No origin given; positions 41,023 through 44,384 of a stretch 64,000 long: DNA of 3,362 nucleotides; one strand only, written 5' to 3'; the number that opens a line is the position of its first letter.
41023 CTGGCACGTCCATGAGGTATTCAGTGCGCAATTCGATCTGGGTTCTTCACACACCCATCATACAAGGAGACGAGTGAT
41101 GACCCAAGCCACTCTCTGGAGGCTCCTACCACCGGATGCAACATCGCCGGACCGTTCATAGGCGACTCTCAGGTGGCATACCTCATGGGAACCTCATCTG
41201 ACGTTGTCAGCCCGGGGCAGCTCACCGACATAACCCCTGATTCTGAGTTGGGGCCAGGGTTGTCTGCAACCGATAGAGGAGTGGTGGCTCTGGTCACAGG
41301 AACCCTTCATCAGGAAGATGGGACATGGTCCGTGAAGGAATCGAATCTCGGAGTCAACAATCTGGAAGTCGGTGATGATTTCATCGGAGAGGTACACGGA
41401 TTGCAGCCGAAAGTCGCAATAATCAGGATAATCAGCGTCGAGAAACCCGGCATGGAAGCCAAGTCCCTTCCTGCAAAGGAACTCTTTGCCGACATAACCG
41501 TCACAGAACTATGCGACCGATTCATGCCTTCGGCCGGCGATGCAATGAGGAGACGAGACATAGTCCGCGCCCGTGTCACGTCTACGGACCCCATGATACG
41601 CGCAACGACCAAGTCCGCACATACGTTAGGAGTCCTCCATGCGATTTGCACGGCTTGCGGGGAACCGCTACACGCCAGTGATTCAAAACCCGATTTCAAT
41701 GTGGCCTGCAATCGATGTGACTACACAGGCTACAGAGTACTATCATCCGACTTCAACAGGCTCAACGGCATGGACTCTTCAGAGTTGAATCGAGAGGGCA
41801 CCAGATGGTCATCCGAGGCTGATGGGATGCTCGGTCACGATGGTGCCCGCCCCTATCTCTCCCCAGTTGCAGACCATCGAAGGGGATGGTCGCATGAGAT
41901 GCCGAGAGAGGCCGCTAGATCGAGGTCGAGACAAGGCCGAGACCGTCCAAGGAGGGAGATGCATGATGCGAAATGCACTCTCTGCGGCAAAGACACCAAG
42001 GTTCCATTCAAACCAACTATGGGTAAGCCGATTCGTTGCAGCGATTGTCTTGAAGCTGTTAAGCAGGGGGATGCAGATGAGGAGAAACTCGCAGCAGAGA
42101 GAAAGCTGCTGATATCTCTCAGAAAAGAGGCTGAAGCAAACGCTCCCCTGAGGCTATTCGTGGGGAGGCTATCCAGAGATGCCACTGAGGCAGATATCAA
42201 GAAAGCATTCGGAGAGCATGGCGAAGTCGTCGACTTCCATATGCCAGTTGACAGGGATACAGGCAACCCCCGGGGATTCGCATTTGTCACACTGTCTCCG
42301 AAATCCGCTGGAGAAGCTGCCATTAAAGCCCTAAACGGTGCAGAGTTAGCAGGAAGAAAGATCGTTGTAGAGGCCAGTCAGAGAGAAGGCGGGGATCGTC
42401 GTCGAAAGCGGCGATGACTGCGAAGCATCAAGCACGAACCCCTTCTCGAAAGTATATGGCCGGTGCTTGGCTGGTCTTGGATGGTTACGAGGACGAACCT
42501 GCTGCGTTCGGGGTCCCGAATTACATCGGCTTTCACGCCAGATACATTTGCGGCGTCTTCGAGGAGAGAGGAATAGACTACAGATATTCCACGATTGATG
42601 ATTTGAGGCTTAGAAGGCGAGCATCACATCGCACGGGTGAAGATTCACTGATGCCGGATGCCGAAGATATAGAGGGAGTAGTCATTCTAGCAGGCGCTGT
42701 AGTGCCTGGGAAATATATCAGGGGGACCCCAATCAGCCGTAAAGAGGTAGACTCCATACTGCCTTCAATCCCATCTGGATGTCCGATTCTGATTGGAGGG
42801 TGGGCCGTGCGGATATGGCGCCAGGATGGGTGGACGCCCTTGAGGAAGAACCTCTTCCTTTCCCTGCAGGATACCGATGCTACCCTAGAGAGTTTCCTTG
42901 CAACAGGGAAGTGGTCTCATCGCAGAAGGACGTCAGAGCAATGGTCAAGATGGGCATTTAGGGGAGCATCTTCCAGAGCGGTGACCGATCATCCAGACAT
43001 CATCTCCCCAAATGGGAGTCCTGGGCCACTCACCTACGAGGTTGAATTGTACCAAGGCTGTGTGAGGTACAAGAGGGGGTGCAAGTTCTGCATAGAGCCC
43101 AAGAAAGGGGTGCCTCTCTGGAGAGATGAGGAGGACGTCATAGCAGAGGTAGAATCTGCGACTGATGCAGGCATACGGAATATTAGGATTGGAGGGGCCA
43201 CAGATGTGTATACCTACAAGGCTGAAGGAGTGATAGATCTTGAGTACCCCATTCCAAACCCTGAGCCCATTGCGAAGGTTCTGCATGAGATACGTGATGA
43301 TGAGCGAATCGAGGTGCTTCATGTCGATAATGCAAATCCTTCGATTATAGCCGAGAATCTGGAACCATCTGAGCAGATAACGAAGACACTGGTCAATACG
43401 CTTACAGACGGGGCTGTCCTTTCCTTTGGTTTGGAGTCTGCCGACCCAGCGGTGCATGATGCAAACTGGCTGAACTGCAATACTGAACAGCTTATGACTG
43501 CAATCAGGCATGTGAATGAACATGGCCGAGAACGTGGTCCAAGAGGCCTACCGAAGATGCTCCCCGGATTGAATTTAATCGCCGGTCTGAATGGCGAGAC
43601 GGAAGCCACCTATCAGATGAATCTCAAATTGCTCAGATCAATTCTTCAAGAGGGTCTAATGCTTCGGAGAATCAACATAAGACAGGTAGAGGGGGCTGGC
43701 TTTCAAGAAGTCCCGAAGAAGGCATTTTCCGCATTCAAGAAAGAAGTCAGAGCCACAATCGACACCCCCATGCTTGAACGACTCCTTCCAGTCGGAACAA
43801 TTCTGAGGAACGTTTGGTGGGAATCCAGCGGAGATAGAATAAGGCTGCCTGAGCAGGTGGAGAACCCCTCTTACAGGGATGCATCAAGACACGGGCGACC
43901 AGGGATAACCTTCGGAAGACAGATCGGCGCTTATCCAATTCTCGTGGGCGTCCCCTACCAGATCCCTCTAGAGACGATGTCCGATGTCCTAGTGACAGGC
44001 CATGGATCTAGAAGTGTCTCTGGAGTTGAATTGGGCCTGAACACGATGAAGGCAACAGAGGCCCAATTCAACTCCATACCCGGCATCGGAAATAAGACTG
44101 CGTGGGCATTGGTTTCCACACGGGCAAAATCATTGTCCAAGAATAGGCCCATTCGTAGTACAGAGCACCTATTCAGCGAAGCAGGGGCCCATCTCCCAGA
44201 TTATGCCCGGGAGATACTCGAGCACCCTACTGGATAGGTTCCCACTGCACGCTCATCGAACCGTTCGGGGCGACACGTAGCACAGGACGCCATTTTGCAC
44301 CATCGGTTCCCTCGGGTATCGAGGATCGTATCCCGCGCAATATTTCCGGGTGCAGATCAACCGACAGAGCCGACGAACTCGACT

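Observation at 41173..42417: Exosome cap subunit Csl4 fused to a CxxC-x17-CxxC zinc ribbon and a canonical RRM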

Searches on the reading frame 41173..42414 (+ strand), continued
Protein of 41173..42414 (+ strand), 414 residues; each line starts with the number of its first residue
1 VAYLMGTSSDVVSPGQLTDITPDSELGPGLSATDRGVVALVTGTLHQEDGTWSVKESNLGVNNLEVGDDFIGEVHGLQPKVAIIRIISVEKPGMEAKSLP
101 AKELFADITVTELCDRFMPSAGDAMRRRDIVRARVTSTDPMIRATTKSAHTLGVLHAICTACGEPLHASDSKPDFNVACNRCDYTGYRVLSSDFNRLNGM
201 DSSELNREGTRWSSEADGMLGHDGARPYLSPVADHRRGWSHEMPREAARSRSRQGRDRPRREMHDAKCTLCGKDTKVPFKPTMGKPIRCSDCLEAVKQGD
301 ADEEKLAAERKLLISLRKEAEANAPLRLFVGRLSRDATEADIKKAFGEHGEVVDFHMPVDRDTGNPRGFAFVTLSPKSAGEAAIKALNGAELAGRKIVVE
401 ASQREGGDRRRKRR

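Call 15: find_related_loci(query=A1, collection=genome_contigs, flank=10000)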
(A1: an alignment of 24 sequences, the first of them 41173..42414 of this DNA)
Query A1 (414 aa) in genome_contigs; peptide patterns used: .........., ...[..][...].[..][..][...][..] (x = any residue, [..] = any of these).
175 stretches matched a pattern; 156 encode a relative of the query (tblastn E <= 1e-3); the best 80 are kept; 80 distinct loci.
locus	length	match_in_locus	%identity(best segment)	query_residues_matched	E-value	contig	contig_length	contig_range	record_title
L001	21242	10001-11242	96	1-414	0e+0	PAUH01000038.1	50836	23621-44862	MAG: Methanobacteriota archaeon isolate SAT1510 103926, whole genome shotgun sequence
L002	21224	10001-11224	95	1-408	0e+0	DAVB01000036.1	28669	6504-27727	MAG TPA_asm: Euryarchaeota archaeon UBA52 UBA52_contig_7898, whole genome shotgun sequence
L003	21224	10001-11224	94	1-408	0e+0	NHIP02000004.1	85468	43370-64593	MAG: Euryarchaeota archaeon TMED192 41466, whole genome shotgun sequence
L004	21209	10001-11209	75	1-403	0e+0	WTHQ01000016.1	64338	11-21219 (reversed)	MAG: Methanobacteriota archaeon isolate PL34864bin_10 NODE_64_length_64338_cov_23.843925, whole genome shotgun sequence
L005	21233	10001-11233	69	4-414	0e+0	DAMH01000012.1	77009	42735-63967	MAG TPA_asm: Euryarchaeota archaeon UBA552 UBA552_contig_2639, whole genome shotgun sequence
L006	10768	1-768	100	159-414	2e-171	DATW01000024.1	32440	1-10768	MAG TPA_asm: Euryarchaeota archaeon UBA250 UBA250_contig_8828, whole genome shotgun sequence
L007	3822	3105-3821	94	1-239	2e-153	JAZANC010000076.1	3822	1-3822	MAG: Thermoplasmatota archaeon isolate XB_MAG953 DB_MAG953_0076, whole genome shotgun sequence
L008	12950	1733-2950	54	8-407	3e-135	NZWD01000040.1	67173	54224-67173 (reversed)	MAG: Methanobacteriota archaeon isolate NAT54 144066, whole genome shotgun sequence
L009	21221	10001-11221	52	4-406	9e-135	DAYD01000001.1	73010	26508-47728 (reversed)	MAG TPA_asm: Euryarchaeota archaeon UBA462 UBA462_contig_1434, whole genome shotgun sequence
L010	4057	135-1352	54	4-403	7e-138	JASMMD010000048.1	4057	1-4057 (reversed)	MAG: Candidatus Thalassarchaeum sp. isolate Arabian9_MAG_56 NODE_48_length_4057_cov_11.082915, whole genome shotgun sequ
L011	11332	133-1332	53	10-403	6e-134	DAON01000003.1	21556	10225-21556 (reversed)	MAG TPA_asm: Euryarchaeota archaeon UBA220 UBA220_contig_5010, whole genome shotgun sequence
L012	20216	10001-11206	52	4-400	6e-133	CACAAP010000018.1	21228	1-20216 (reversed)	uncultured Candidatus Poseidoniales archaeon isolate AG-343-E09 genome assembly, contig: AG-343-E09_NODE_18, whole genom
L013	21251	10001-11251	52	2-413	6e-133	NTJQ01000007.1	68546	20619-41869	MAG: Marine Group II euryarchaeote MED-G37 EUII-MED-G37-C7, whole genome shotgun sequence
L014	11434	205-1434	52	4-407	4e-132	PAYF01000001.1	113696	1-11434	MAG: Methanobacteriota archaeon isolate SAT11 245624, whole genome shotgun sequence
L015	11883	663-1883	52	10-407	6e-132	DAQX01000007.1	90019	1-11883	MAG TPA_asm: Euryarchaeota archaeon UBA86 UBA86_contig_4971, whole genome shotgun sequence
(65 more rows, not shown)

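Call 18: predict_structure(alignment_id=A1)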
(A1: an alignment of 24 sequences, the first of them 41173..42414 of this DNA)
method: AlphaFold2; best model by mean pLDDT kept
length: 414 residues; sequences in the alignment: 24
mean_pLDDT: 61.7   pTM: 0.32
mean pLDDT of the five models: 61.7, 59.9, 58.7, 58.4, 57.3
residues with pLDDT >= 90: 1; 70-90: 185; 50-70: 75; < 50: 153
segments of 3 or more residues with pLDDT < 50: 1-7, 58-63, 94-123, 139-158, 173-175, 186-213, 216-259, 404-414
pLDDT, mean of each block of 10 residues (from residue 1): 41 73 81 79 76 64 59 61 63 44 41 38 55 60 30 39 54 56 50 35 38 47 35 35 40 39 79 82 79 82 83 83 82 83 86 84 80 86 87 84 47 32
secondary structure, 60 per line:
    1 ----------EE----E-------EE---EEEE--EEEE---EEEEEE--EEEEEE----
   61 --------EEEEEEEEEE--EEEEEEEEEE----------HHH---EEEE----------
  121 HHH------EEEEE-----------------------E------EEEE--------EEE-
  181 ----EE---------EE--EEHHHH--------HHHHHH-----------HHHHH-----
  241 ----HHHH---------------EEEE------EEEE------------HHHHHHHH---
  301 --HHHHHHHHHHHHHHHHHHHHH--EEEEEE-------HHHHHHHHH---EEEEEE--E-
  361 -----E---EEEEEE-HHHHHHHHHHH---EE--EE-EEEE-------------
elements in order: E30-33 E36-39 E43-48 E51-56 E69-78 E81-90 E107-110 E130-134 E165-168 E177-179 H202-205 H214-219 H231-235 H245-248 E264-267 E274-277 H290-297 H303-323 E326-331 H339-347 E351-356 E370-375 H377-387 E398-401

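Call 24: fold_search(model_id=the predicted structure, library=pdb)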
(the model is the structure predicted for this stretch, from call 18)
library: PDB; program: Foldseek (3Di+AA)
matches with E <= 10: 1824; with E <= 0.001: 730
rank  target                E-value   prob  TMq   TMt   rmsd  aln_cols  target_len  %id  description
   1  6pai_D                2.3e-08  1.00  0.19  0.94   1.0        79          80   34  Structure of the human DDB1-DDA1-DCAF15 E3 ubiquitin ligase bound to RBM39 and sulfonamide E7820 (released 2019-09-18)
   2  4c7q_MODEL_1_A        2.5e-08  1.00  0.19  0.88   1.3        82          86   40  Solution structure of the Nt. GR-RBP1 RRM domain (released 2013-10-02)
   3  6q0r_D                2.6e-08  1.00  0.19  0.94   1.2        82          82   32  Structure of DDB1-DDA1-DCAF15 complex bound to E7820 and RBM39 (released 2019-11-13)
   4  3ex7_B                4.5e-08  1.00  0.19  0.82   2.2        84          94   34  The crystal structure of EJC in its transition state (released 2008-12-09)
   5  1p27_B                8.2e-08  1.00  0.19  0.83   1.9        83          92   35  Crystal Structure of the Human Y14/Magoh complex (released 2003-08-19)
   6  7znj_C                8.7e-08  1.00  0.19  0.84   1.9        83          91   35  Structure of an ALYREF-exon junction complex hexamer (released 2023-04-12)
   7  3cw1_6                8.7e-08  1.00  0.18  0.61  26.5       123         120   25  Crystal Structure of Human Spliceosomal U1 snRNP (released 2009-03-24)
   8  2hyi_B                1.0e-07  1.00  0.19  0.84   1.8        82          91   35  Structure of the human exon junction complex with a trapped DEAD-box helicase bound to RNA (released 2006-08-15)
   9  2jrs_MODEL_1_A        1.0e-07  1.00  0.19  0.70   2.0        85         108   34  Solution NMR Structure of CAPER RRM2 Domain. Northeast Structural Genomics Target HR4730A (released 2007-09-04)
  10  1hl6_A                1.2e-07  1.00  0.19  0.64  11.4       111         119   29  A novel mode of RBD-protein recognition in the Y14-mago complex (released 2003-05-08)
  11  6qx9_1K               1.2e-07  1.00  0.20  0.40  31.6       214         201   19  Structure of a human fully-assembled precatalytic spliceosome (pre-B complex). (released 2019-04-17)
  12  7q33_MODEL_1_A        1.4e-07  1.00  0.19  0.81   1.0        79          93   34  Solution structure of RBM39 RRM2 bound to 5'-AGCUUUG-3 (released 2023-02-08)
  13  5gm6_V                1.4e-07  1.00  0.19  0.58  13.1       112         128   25  Cryo-EM structure of the activated spliceosome (Bact complex) at 3.5 angstrom resolution (released 2016-09-21)
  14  5z56_Y                1.5e-07  1.00  0.19  0.70  12.2       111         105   27  cryo-EM structure of a human activated spliceosome (mature Bact) at 5.1 angstrom. (released 2018-09-19)
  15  6gd2_A                1.7e-07  1.00  0.19  0.88   1.3        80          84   29  Structure of HuR RRM3 in complex with RNA (released 2018-10-31)
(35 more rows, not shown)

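Call 58: predict_structure(alignment_id=A2)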
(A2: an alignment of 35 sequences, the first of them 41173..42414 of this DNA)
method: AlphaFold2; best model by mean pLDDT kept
length: 414 residues; sequences in the alignment: 35
mean_pLDDT: 78.4   pTM: 0.46
mean pLDDT of the five models: 78.4, 78.1, 77.7, 76.9, 76.0
residues with pLDDT >= 90: 93; 70-90: 234; 50-70: 42; < 50: 45
segments of 3 or more residues with pLDDT < 50: 1-8, 238-260, 404-414
pLDDT, mean of each block of 10 residues (from residue 1): 42 84 86 88 85 73 83 91 91 72 87 74 88 92 90 92 91 87 90 76 78 72 54 55 37 39 79 82 79 83 84 82 84 86 89 87 83 88 89 88 48 38
secondary structure, 60 per line:
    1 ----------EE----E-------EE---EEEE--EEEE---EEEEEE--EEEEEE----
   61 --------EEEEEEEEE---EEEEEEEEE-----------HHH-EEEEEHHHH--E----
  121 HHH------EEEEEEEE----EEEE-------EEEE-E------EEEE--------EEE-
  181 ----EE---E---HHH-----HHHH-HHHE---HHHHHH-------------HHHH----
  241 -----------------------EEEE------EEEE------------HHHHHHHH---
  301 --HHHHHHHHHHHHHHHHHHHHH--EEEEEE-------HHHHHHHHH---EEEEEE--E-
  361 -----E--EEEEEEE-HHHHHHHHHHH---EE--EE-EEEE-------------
elements in order: E30-33 E36-39 E43-48 E51-56 E69-77 E81-89 E105-109 H110-113 E130-137 E142-145 E153-156 E165-168 E177-179 H202-205 H214-219 H233-236 E264-267 E274-277 H290-297 H303-323 E326-331 H339-347 E351-356 E369-375 H377-387 E398-401

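Call 62: fold_search(model_id=the predicted structure, library=pdb)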
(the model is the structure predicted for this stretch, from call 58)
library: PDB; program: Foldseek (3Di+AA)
matches with E <= 10: 1832; with E <= 0.001: 753
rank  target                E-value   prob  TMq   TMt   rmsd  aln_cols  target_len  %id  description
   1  2ba1_A                5.1e-14  1.00  0.29  0.65   7.7       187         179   22  Archaeal exosome core (released 2005-11-22)
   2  5okz_S                9.7e-13  1.00  0.28  0.52   8.6       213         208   23  Crystal Strucrure of the Mpp6 Exosome complex (released 2017-08-30)
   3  5okz_m                6.8e-12  1.00  0.28  0.55   7.6       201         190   22  Crystal Strucrure of the Mpp6 Exosome complex (released 2017-08-30)
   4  4oo1_I                9.1e-12  1.00  0.28  0.51   8.1       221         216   22  Structure of an Rrp6-RNA exosome complex bound to poly(A) RNA (released 2014-07-02)
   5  8qcf_J                1.5e-11  1.00  0.26  0.46   9.1       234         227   20  yeast cytoplasmic exosome-Ski2 complex degrading a RNA substrate (released 2024-01-10)
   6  5vzj_I                3.3e-11  1.00  0.28  0.52   8.3       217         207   23  STRUCTURE OF A TWELVE COMPONENT MPP6-NUCLEAR RNA EXOSOME COMPLEX BOUND TO RNA (released 2017-08-02)
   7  5c0w_I                5.0e-11  1.00  0.29  0.49   9.4       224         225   21  Structure of a 12-subunit nuclear exosome complex bound to single-stranded RNA substrates (released 2015-07-29)
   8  5okz_c                5.6e-11  1.00  0.28  0.54   8.2       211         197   23  Crystal Strucrure of the Mpp6 Exosome complex (released 2017-08-30)
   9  8r1o_I                6.3e-11  1.00  0.27  0.59   7.5       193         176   23  Structure of C. thermophilum RNA exosome core (released 2024-07-17)
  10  4ifd_I                7.6e-11  1.00  0.27  0.46   9.4       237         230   21  Crystal structure of an 11-subunit eukaryotic exosome complex bound to RNA (released 2013-02-06)
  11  5k36_I                9.6e-11  1.00  0.29  0.50   7.9       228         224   22  Structure of an eleven component nuclear RNA exosome complex bound to RNA (released 2016-11-02)
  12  5jea_I                1.4e-10  1.00  0.26  0.45  11.4       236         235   19  Structure of a cytoplasmic 11-subunit RNA exosome complex including Ski7, bound to RNA (released 2016-07-13)
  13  8pel_I                1.4e-10  1.00  0.27  0.59   8.4       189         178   23  Structure of C. thermophilum RNA exosome core (released 2024-06-26)
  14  5g06_I                2.9e-10  1.00  0.28  0.48  10.6       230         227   20  Cryo-EM structure of yeast cytoplasmic exosome (released 2016-06-15)
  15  6d6q_I                4.4e-10  1.00  0.27  0.55   7.7       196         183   19  Human nuclear exosome-MTR4 RNA complex - overall reconstruction (released 2018-06-20)
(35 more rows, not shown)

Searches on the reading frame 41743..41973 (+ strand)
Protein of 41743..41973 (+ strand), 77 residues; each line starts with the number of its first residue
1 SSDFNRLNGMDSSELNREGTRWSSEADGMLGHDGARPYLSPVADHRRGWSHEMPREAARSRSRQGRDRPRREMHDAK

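Call 65: search_solved_structures(query=window:41743-41973:+, max_evalue=10)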
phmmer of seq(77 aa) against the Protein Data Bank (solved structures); distinct sequences matched with E-value up to 10: 0.

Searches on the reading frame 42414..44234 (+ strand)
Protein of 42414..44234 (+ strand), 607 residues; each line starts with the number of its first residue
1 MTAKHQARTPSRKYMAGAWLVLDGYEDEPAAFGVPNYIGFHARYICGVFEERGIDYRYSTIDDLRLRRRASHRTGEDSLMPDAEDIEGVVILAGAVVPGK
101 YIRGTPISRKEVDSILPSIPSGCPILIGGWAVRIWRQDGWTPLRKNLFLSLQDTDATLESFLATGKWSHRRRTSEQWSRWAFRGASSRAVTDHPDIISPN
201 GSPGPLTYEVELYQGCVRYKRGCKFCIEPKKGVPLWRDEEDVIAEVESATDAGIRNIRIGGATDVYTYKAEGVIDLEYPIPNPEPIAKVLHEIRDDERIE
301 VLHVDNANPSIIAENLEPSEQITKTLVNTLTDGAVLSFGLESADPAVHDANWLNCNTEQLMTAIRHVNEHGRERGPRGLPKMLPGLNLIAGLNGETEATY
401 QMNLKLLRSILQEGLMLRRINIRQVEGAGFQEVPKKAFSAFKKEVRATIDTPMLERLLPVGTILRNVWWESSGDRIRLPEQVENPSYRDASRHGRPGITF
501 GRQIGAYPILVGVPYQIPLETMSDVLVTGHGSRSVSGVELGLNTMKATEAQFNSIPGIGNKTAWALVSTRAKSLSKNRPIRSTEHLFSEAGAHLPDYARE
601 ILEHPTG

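Call 3: search_protein_families(library=pfam, proteins=[window:42414-44234:+], max_evalue=1)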
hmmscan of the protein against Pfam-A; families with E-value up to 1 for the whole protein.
window:42414-44234:+ (607 aa): 3 families
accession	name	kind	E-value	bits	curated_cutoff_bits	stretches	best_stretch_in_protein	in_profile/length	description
PF04055.27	Radical_SAM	-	2.7e-08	34.6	29.5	1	212-401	3-160/166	Radical SAM superfamily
PF00633.29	HHH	-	0.17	12.3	24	1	546-563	7-24/30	Helix-hairpin-helix motif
PF20612.3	SHOCT_2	-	0.37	11.4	24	1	396-416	8-28/53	SHOCT domain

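Call 30: search_protein_families(library=ncbifam, proteins=[window:42414-44234:+], max_evalue=1e-8)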
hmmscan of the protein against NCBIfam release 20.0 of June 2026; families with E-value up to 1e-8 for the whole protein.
window:42414-44234:+ (607 aa): 0 families

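Call 66: search_solved_structures(query=window:42414-44234:+, max_evalue=0.01)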
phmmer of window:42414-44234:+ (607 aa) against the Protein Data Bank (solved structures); distinct sequences matched with E-value up to 0.01: 0.
